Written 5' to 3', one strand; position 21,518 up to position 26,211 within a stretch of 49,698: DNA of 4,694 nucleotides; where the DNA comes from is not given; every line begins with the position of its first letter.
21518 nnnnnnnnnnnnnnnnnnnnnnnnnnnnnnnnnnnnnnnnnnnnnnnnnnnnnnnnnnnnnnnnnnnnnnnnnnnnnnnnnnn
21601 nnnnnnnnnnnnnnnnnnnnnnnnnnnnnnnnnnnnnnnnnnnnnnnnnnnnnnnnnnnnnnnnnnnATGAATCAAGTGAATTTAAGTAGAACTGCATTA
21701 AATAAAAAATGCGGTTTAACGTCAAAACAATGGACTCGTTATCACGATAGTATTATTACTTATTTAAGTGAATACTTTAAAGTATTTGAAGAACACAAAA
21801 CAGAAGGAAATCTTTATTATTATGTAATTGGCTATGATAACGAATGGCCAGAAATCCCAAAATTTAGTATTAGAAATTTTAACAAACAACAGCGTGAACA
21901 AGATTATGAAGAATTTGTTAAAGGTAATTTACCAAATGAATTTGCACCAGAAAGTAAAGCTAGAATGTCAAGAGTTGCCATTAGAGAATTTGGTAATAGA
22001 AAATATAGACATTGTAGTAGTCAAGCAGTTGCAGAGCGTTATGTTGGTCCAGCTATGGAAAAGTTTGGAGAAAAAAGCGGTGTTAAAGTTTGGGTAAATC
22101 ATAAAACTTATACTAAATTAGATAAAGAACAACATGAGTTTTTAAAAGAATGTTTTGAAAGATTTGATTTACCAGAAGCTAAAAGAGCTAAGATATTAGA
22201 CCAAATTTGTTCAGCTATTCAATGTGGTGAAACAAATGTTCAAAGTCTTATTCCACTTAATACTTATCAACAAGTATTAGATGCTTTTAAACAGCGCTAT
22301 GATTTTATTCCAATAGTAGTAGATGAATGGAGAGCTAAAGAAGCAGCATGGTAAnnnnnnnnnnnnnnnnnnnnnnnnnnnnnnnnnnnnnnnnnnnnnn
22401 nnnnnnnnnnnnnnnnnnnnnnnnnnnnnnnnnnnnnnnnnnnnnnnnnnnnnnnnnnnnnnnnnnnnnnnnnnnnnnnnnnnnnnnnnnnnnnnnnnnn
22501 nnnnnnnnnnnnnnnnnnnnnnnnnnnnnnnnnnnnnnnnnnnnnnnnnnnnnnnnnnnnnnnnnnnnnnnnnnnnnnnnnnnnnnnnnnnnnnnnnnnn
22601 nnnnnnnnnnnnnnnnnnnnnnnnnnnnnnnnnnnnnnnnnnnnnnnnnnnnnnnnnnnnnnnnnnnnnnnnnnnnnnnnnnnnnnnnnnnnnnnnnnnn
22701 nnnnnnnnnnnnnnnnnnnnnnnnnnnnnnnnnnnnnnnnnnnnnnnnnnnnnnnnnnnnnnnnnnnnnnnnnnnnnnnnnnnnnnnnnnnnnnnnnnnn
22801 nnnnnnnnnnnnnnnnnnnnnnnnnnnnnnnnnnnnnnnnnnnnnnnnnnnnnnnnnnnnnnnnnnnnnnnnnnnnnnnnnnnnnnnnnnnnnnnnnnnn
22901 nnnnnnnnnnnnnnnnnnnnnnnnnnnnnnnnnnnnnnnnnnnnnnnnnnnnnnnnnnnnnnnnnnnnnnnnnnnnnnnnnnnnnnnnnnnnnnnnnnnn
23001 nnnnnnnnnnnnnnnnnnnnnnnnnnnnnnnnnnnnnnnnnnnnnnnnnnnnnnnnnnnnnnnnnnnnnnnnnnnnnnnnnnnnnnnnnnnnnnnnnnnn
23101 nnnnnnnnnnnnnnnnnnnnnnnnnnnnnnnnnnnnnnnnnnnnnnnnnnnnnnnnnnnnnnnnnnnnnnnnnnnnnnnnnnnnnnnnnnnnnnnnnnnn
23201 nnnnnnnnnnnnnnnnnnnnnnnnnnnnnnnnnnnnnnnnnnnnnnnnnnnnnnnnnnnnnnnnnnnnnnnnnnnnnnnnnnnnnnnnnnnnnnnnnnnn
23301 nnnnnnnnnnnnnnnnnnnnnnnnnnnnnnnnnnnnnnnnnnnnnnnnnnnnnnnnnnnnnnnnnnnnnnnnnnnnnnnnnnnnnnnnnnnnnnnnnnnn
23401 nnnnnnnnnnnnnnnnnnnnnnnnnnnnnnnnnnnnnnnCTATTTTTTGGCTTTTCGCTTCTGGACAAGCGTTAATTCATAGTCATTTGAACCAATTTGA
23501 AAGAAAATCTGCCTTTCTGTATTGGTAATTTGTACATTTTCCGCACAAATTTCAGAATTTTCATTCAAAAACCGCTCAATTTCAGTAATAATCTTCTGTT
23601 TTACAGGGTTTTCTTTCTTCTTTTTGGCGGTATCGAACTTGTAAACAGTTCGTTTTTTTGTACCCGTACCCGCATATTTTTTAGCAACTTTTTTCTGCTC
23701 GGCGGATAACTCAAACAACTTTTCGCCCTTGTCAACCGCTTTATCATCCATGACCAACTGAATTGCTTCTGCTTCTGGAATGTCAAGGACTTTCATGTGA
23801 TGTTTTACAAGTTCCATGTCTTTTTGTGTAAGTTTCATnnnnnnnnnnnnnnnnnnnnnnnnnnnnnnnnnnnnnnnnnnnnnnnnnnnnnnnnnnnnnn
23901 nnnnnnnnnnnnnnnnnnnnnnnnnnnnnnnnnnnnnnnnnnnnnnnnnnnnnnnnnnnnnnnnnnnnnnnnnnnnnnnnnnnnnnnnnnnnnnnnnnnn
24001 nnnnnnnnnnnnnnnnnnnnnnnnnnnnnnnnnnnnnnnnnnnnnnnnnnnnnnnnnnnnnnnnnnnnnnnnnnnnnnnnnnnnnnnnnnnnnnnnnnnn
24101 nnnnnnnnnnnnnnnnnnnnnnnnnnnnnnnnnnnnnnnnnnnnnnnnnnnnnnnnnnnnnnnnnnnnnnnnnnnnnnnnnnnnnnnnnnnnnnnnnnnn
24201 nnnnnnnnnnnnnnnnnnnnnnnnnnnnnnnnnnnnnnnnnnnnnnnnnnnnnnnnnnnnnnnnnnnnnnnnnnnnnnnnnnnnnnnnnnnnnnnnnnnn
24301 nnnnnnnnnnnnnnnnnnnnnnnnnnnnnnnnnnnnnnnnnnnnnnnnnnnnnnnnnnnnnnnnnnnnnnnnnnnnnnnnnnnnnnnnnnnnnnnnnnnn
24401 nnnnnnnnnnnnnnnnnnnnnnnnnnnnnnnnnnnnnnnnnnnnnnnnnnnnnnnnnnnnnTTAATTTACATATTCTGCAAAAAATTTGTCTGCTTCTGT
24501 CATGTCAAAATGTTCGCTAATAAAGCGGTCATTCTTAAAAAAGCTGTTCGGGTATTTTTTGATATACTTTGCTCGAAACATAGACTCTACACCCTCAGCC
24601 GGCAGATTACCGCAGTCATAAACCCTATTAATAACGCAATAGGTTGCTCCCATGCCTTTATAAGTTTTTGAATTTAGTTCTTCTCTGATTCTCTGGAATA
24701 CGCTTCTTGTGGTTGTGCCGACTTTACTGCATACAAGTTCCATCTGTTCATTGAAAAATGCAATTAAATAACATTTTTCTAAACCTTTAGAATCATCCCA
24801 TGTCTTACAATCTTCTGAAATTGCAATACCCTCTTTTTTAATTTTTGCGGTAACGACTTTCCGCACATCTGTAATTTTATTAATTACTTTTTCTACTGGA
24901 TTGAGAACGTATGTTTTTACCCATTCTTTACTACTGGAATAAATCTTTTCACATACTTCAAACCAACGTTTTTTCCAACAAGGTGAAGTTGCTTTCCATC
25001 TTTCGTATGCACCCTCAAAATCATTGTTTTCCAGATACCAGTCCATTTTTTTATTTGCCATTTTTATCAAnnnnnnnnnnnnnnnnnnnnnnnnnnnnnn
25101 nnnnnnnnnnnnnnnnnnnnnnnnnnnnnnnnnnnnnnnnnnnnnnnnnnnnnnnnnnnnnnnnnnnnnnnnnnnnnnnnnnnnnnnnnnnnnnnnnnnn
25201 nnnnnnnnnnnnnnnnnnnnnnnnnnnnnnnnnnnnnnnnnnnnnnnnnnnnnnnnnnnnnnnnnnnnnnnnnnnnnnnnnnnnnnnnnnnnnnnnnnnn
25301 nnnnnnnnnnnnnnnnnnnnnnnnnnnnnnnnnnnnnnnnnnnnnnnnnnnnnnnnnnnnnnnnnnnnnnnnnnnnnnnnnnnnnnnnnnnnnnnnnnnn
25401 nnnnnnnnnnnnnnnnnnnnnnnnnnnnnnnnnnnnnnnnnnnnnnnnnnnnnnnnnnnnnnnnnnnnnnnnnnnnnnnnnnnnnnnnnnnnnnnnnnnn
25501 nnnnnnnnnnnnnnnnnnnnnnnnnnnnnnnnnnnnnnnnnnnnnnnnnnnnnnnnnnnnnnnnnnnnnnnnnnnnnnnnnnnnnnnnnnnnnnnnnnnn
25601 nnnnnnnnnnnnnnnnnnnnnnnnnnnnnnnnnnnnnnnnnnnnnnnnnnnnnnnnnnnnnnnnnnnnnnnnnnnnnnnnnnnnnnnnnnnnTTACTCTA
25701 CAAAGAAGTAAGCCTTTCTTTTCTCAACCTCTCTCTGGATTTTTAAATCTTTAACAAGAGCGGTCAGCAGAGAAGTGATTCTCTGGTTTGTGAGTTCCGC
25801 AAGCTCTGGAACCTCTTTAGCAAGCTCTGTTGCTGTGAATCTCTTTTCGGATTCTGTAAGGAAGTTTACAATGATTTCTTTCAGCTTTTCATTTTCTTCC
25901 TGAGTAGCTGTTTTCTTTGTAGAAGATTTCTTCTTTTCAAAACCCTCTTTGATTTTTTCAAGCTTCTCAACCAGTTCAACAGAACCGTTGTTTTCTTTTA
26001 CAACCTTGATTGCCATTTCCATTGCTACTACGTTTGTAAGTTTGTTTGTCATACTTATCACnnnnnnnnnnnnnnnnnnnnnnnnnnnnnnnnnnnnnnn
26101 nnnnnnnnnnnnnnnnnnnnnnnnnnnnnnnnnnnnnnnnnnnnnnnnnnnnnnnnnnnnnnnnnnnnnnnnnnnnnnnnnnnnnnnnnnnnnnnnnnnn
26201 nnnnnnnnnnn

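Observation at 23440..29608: Duplicated two-gene module (winged-helix protein plus Lys-rich protein), each followed by a regulatory cassette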

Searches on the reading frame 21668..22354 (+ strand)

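Call 6: search_protein_families(library=pfam, proteins=[window:21668-22354:+], max_evalue=1)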
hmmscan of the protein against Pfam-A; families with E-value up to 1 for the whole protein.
window:21668-22354:+ (228 aa): 5 families
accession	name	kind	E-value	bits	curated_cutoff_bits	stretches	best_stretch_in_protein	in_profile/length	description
PF07495.19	Y_Y_Y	-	0.0095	16.3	26.6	1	45-71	5-32/65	Y_Y_Y domain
PF16108.10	DUF4826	-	0.018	15.7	22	1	31-111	6-86/129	Domain of unknown function (DUF4826)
PF06688.16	DUF1187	-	0.066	14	20.7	1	9-47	4-41/61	Protein of unknown function (DUF1187)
PF00302.23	CAT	-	0.14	12.6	23.5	1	3-52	82-131/205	Chloramphenicol acetyltransferase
PF17564.7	DUF5470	-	0.18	12.5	25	0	32-55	36-59/73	Family of unknown function (DUF5470)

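Call 7: search_protein_families(library=phrogs, proteins=[window:21668-22354:+], max_evalue=0.1)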
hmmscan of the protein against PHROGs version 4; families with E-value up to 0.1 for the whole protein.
window:21668-22354:+ (228 aa): 1 family
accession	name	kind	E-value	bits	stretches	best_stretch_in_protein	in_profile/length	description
phrog_34316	-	unknown function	0.039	14.5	1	154-185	30-61/221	-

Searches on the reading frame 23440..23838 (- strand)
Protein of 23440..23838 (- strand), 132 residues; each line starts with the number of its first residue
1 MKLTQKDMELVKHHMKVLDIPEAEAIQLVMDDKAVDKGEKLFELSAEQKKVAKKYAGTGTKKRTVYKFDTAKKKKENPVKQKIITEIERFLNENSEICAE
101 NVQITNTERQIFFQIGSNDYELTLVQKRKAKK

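Call 6: search_protein_families(library=pfam, proteins=[window:23440-23838:-], max_evalue=1)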
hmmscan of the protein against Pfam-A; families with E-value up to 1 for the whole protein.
window:23440-23838:- (132 aa): 3 families
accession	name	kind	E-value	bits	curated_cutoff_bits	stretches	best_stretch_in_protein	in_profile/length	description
PF22945.2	LEM-3_GIY-YIG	-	0.018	15.5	27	1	54-105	28-79/151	LEM-3-like GIY-YIG domain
PF23289.1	Spectrin_5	-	0.027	15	27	1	81-115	13-46/80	Guanine nucleotide exchange factor DBS-like, spectrin-like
PF14552.11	Tautomerase_2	-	0.11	13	28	1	42-109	7-74/82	Tautomerase enzyme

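Call 7: search_protein_families(library=phrogs, proteins=[window:23440-23838:-], max_evalue=0.1)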
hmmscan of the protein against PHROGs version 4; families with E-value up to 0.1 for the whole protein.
window:23440-23838:- (132 aa): 6 families
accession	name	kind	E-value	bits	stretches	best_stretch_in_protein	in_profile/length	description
phrog_20625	-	unknown function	0.00094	20.6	1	2-106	10-106/136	-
phrog_37844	-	unknown function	0.0038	18.3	1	46-109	39-104/202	-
phrog_13653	-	unknown function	0.018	16.2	1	47-115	9-68/106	-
phrog_23333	-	DNA, RNA and nucleotide metabolism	0.021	14.9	1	27-101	7-81/383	polymerase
phrog_24003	-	unknown function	0.032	15.7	1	14-61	55-103/112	-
phrog_8753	-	unknown function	0.086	13.6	0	73-127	65-121/196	-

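Call 29: find_homologous_proteins(query=A2, max_evalue=0.001)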
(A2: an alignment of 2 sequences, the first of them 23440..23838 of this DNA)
Query A2 (2 sequences) (132 aa, profile of the alignment): 3369 proteins with E <= 0.001 among 3723 candidates; the best 120 are listed.
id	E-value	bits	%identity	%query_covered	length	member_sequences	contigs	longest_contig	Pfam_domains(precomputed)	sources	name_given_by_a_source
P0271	2.3e-68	246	98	100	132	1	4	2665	-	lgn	-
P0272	5.3e-68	245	99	100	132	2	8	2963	-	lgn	-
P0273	8.9e-68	244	99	100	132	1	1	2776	-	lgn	-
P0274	1.2e-67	244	98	100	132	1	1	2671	-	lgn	-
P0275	1.3e-67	244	98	100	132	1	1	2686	-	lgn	-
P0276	2.0e-67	243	98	100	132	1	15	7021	-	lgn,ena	-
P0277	2.4e-67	243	98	100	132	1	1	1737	-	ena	-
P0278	2.6e-67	243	98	100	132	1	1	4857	-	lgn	-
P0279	3.0e-67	242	97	100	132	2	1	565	-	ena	-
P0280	4.1e-67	242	98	100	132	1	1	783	-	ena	-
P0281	4.2e-67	242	97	100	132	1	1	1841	-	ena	-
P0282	5.8e-67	241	98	100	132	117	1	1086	-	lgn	-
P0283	5.9e-67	241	97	100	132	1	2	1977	-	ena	-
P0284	6.3e-67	241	97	100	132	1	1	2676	-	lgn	-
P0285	6.4e-67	241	97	100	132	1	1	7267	-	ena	-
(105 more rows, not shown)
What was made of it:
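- Partner family: 3369 hits (call 29).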

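Call 53: search_protein_families(library=pfam, proteins=[window:23440-23838:-], max_evalue=5)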
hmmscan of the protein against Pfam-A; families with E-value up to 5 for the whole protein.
window:23440-23838:- (132 aa): 3 families
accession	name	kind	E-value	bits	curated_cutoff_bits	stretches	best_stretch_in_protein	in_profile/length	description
PF22945.2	LEM-3_GIY-YIG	-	0.018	15.5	27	1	54-105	28-79/151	LEM-3-like GIY-YIG domain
PF23289.1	Spectrin_5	-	0.027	15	27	1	81-115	13-46/80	Guanine nucleotide exchange factor DBS-like, spectrin-like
PF14552.11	Tautomerase_2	-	0.11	13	28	1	42-109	7-74/82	Tautomerase enzyme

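Call 71: search_protein_families(library=ncbifam, proteins=[window:23440-23838:-], max_evalue=0.01)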
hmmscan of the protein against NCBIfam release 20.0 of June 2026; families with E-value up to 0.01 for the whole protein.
window:23440-23838:- (132 aa): 0 families

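Call 92: search_protein_families(library=padloc, proteins=[window:23440-23838:-], max_evalue=0.01)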
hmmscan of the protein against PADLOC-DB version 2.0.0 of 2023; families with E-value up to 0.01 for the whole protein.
window:23440-23838:- (132 aa): 0 families

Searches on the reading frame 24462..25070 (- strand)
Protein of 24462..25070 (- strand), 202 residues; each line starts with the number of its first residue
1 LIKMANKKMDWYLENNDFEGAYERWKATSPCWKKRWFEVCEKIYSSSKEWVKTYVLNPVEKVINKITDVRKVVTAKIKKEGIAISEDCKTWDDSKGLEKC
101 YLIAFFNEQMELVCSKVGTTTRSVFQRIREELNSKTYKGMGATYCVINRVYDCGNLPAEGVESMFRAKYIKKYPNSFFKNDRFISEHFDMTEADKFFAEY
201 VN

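Call 6: search_protein_families(library=pfam, proteins=[window:24462-25070:-], max_evalue=1)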
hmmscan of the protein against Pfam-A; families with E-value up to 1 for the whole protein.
window:24462-25070:- (202 aa): 2 families
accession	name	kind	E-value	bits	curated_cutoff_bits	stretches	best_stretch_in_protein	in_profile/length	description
PF21205.3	Rep3_C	-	0.0039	17.8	21.1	1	35-82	7-50/59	Initiator Rep protein, WH2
PF09344.15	Cas_CT1975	-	0.18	11.7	26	1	20-130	28-137/361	CT1975-like protein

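Call 7: search_protein_families(library=phrogs, proteins=[window:24462-25070:-], max_evalue=0.1)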
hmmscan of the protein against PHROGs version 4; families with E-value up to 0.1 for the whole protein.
window:24462-25070:- (202 aa): 0 families

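Call 71: search_protein_families(library=ncbifam, proteins=[window:24462-25070:-], max_evalue=0.01)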
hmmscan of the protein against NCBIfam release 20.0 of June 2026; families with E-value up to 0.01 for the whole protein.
window:24462-25070:- (202 aa): 0 families

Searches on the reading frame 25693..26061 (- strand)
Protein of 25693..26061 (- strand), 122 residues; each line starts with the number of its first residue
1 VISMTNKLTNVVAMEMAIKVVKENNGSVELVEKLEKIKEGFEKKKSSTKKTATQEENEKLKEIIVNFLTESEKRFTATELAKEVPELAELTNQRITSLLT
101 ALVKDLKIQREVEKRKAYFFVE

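Call 6: search_protein_families(library=pfam, proteins=[window:25693-26061:-], max_evalue=1)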
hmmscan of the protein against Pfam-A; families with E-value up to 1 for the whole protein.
window:25693-26061:- (122 aa): 4 families
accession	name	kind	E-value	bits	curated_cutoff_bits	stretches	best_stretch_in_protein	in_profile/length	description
PF03962.21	Mnd1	-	9.5e-05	23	23.5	1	64-111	1-48/60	Mnd1 HTH domain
PF12281.14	NTP_transf_8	-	0.0011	19.5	26.3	1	12-99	53-139/218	Nucleotidyltransferase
PF22542.1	Utp8_C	-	0.078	12.7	22.9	1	6-85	233-310/319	Utp8, C-terminal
PF25496.1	URGCP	-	0.1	12.3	27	1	17-87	202-277/299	Up-regulator of cell proliferation-like domain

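Call 7: search_protein_families(library=phrogs, proteins=[window:25693-26061:-], max_evalue=0.1)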
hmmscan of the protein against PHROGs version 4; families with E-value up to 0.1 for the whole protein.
window:25693-26061:- (122 aa): 1 family
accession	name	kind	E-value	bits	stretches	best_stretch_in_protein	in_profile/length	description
phrog_142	-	moron, auxiliary metabolic gene and host takeover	0.0017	19.4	1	49-111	2-59/116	Ren-like exclusion protein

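Call 71: search_protein_families(library=ncbifam, proteins=[window:25693-26052:-], max_evalue=0.01)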
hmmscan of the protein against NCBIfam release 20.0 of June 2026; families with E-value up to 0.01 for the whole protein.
window:25693-26052:- (119 aa): 0 families

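Call 92: search_protein_families(library=padloc, proteins=[window:25693-26052:-], max_evalue=0.01)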
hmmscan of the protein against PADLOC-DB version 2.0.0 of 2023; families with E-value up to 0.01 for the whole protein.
window:25693-26052:- (119 aa): 0 families
